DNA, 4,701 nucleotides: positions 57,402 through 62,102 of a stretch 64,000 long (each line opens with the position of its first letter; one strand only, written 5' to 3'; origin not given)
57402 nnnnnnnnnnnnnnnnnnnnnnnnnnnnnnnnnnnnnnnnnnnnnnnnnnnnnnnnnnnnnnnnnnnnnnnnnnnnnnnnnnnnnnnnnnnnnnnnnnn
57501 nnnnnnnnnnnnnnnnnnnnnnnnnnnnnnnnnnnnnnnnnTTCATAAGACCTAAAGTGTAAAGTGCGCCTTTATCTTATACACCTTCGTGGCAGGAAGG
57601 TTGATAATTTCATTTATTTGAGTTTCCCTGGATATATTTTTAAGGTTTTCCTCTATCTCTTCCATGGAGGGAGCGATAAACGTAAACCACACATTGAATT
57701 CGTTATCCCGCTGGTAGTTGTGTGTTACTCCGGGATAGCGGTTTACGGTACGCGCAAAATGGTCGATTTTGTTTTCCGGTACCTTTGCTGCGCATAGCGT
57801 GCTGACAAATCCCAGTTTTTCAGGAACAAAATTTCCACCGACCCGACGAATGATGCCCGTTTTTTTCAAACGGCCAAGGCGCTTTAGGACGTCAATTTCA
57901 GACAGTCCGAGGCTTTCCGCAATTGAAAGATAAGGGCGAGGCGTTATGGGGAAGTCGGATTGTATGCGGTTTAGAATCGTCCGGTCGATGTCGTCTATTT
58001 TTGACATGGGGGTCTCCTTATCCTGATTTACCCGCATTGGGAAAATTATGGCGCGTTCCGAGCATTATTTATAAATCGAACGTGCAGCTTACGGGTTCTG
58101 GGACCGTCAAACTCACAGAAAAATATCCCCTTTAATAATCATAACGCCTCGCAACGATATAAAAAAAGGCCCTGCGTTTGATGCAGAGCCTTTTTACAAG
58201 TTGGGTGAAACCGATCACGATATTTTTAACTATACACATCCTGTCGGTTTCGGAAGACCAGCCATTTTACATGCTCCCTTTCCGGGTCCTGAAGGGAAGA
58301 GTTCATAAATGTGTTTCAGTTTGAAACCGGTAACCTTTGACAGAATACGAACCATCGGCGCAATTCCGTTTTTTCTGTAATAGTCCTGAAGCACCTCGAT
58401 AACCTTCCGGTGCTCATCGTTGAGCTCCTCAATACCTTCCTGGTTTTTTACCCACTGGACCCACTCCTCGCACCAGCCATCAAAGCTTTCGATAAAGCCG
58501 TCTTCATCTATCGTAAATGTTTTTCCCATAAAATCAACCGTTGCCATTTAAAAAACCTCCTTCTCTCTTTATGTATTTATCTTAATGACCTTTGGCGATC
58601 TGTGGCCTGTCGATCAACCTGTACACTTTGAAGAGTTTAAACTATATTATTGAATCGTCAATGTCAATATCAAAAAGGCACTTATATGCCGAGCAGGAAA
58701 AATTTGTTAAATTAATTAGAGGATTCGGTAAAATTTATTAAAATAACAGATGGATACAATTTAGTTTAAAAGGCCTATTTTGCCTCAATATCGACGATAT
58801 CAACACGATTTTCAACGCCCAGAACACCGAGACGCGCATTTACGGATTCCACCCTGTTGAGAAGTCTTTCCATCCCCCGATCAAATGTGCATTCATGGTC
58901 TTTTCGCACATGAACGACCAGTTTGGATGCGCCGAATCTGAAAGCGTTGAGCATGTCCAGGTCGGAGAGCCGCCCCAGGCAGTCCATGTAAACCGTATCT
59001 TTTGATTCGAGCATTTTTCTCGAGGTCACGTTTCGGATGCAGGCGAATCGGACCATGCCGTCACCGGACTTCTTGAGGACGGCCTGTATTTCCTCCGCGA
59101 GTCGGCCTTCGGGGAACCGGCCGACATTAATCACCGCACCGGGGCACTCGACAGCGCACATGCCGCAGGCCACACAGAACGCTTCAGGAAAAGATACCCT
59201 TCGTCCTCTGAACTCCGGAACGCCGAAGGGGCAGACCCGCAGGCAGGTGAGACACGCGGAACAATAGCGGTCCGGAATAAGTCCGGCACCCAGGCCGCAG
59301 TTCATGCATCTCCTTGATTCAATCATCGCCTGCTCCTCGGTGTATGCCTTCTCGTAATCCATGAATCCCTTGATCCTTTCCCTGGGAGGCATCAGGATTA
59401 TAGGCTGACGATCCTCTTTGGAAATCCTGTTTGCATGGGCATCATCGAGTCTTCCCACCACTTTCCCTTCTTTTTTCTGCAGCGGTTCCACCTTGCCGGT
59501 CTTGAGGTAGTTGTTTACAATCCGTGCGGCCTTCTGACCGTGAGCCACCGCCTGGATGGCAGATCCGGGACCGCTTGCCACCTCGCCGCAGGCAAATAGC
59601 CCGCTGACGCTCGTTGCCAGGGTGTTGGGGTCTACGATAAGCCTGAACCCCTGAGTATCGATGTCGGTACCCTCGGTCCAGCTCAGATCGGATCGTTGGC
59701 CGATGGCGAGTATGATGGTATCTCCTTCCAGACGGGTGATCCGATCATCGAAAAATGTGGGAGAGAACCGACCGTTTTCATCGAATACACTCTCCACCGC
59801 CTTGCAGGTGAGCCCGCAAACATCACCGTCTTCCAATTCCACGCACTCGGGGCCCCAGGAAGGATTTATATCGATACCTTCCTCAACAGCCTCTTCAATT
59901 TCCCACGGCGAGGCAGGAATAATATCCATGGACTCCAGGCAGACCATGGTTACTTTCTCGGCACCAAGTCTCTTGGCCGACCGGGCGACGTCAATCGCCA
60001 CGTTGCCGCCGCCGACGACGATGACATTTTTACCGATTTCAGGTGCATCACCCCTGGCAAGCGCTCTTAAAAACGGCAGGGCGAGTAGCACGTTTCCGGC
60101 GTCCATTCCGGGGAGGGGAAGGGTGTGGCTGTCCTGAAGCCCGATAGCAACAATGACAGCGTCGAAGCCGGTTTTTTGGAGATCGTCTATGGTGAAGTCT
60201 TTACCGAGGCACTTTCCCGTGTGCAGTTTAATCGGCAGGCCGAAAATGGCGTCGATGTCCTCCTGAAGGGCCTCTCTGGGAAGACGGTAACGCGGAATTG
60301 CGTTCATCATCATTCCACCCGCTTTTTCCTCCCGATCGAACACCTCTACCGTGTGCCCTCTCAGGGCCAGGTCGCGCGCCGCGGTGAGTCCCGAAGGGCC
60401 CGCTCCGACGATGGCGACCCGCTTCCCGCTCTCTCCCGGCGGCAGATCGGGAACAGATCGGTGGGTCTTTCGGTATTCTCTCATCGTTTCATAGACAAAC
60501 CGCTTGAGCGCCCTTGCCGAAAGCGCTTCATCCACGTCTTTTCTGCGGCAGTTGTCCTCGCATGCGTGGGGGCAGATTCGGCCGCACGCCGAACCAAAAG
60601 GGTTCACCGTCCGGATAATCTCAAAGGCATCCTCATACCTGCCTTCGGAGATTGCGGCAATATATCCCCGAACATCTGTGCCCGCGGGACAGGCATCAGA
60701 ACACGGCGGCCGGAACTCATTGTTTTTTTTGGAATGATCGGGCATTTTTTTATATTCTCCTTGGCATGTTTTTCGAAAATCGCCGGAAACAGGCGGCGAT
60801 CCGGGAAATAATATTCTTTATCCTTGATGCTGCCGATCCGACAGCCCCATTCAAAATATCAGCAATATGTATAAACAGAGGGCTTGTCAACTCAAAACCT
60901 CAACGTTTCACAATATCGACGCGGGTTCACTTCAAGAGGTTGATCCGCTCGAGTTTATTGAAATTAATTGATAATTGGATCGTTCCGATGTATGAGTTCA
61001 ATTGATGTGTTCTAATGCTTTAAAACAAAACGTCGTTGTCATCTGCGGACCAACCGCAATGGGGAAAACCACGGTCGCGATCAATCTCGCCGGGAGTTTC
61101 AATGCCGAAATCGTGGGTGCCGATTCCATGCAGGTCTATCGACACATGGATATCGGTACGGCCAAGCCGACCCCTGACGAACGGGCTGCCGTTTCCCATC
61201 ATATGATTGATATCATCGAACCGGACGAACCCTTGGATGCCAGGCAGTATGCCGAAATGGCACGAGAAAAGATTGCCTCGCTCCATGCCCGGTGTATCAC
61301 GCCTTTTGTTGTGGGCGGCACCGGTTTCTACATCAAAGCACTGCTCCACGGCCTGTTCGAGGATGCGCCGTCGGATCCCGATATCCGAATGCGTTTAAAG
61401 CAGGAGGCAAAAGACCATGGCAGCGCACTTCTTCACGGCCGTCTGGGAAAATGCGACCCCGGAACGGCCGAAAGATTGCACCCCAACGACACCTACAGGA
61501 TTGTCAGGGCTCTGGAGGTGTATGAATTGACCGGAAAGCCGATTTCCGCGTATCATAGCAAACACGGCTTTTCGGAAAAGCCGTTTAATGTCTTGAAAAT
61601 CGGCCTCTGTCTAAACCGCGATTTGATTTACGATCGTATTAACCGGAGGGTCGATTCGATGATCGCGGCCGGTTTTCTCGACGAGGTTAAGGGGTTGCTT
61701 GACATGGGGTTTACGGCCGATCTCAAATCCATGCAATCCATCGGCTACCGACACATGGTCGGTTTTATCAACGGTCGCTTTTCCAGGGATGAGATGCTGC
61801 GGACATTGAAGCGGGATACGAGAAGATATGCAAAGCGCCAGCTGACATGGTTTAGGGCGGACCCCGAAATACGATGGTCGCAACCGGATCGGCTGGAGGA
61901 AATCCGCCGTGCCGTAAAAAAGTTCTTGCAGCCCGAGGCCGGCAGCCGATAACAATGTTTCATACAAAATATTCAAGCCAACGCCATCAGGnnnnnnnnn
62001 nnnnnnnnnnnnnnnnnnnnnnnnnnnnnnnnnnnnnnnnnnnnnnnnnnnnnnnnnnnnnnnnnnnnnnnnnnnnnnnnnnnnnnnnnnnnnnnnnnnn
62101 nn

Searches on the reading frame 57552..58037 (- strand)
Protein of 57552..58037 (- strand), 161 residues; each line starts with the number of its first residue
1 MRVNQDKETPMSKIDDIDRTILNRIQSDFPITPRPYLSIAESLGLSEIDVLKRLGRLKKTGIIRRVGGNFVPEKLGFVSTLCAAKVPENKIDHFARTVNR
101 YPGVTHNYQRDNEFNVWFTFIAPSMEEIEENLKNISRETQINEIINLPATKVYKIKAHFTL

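Call 74: search_protein_families(library=pfam, proteins=[window:57552-58037:-], max_evalue=0.0001)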
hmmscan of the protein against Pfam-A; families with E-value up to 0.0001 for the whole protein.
window:57552-58037:- (161 aa): 4 families
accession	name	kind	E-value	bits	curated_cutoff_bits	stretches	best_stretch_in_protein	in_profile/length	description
PF17805.7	AsnC_trans_reg2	-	9.4e-26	90.2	27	1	74-154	1-86/86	AsnC-like ligand binding domain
PF22451.2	NirdL-like_HTH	-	1.5e-19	69.7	27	1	18-64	1-47/47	Siroheme decarboxylase NirDL-like HTH domain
PF13404.12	HTH_AsnC-type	-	1.5e-08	34.7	27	1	14-58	1-42/42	AsnC-type helix-turn-helix domain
PF13412.12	HTH_24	-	3.8e-05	23.6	21.9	0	15-64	2-48/48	Winged helix-turn-helix DNA-binding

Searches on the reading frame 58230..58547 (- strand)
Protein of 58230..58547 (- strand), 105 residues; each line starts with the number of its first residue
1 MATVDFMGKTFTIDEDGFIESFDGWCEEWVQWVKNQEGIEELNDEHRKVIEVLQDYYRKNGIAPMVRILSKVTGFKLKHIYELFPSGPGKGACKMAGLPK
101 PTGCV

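Call 74: search_protein_families(library=pfam, proteins=[window:58230-58547:-], max_evalue=0.0001)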
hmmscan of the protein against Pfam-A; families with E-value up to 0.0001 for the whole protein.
window:58230-58547:- (105 aa): 1 family
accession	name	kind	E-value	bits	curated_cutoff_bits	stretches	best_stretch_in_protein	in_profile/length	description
PF04358.19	DsrC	-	3.4e-34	117.9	24.9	1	7-105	3-107/107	DsrC like protein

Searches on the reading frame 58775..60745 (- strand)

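Call 74: search_protein_families(library=pfam, proteins=[window:58775-60745:-], max_evalue=0.0001)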
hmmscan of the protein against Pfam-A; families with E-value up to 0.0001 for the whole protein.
window:58775-60745:- (656 aa): 12 families
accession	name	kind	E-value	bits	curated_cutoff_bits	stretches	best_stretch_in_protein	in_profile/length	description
PF07992.20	Pyr_redox_2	-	2.8e-28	99.6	26.1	1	109-403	2-291/291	Pyridine nucleotide-disulphide oxidoreductase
PF14691.11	Fer4_20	-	4.6e-19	68.7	25.8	1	12-91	29-111/113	Dihydroprymidine dehydrogenase domain II, 4Fe-4S cluster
PF13738.12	Pyr_redox_3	-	2.8e-11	43.6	30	1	235-387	161-305/305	Pyridine nucleotide-disulphide oxidoreductase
PF00070.33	Pyr_redox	-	1.2e-09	38.9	22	0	240-289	1-48/82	Pyridine nucleotide-disulphide oxidoreductase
PF13450.12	NAD_binding_8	-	1.3e-08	35.4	21.9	1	112-147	1-36/68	NAD(P)-binding Rossmann-like domain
PF01266.30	DAO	-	3.2e-07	30.7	27.9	1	109-144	1-37/353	FAD dependent oxidoreductase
PF02662.21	FlpD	-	1.1e-06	29.1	22.3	1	582-655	28-102/123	Methyl-viologen-reducing hydrogenase, delta subunit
PF13241.12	NAD_binding_7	-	1.9e-06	28.8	22.1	0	238-276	7-41/104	Putative NAD(P)-binding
PF12831.13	FAD_oxidored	-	6.3e-06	26.2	27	0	110-149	2-41/416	FAD dependent oxidoreductase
PF03486.20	HI0933_like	-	9.2e-06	25.7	50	0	109-143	2-36/244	HI0933-like protein Rossmann domain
PF00890.30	FAD_binding_2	-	4.5e-05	23.3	20.4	0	110-144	2-36/414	FAD binding domain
PF13237.11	Fer4_10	-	6e-05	23.3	25.5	1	492-535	6-53/53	4Fe-4S dicluster domain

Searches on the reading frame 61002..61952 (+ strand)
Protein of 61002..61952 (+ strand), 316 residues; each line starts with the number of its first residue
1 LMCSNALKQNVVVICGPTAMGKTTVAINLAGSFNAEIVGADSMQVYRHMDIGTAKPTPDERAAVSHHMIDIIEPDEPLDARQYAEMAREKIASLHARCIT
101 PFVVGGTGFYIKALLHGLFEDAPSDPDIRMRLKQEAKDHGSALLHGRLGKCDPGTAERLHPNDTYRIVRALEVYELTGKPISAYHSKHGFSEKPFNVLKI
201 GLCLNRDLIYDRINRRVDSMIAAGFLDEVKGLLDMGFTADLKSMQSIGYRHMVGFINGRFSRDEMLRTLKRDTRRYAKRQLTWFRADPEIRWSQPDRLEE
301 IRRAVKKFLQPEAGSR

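Call 74: search_protein_families(library=pfam, proteins=[window:61002-61952:+], max_evalue=0.0001)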
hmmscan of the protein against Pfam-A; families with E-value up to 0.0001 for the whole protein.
window:61002-61952:+ (316 aa): 2 families
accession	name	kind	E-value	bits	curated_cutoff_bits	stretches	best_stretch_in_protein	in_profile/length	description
PF01715.23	IPPT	-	6.1e-90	301.6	23.6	1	44-286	1-242/243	IPP transferase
PF01745.22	IPT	-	6.4e-08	32.7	20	1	10-61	2-53/233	Isopentenyl transferase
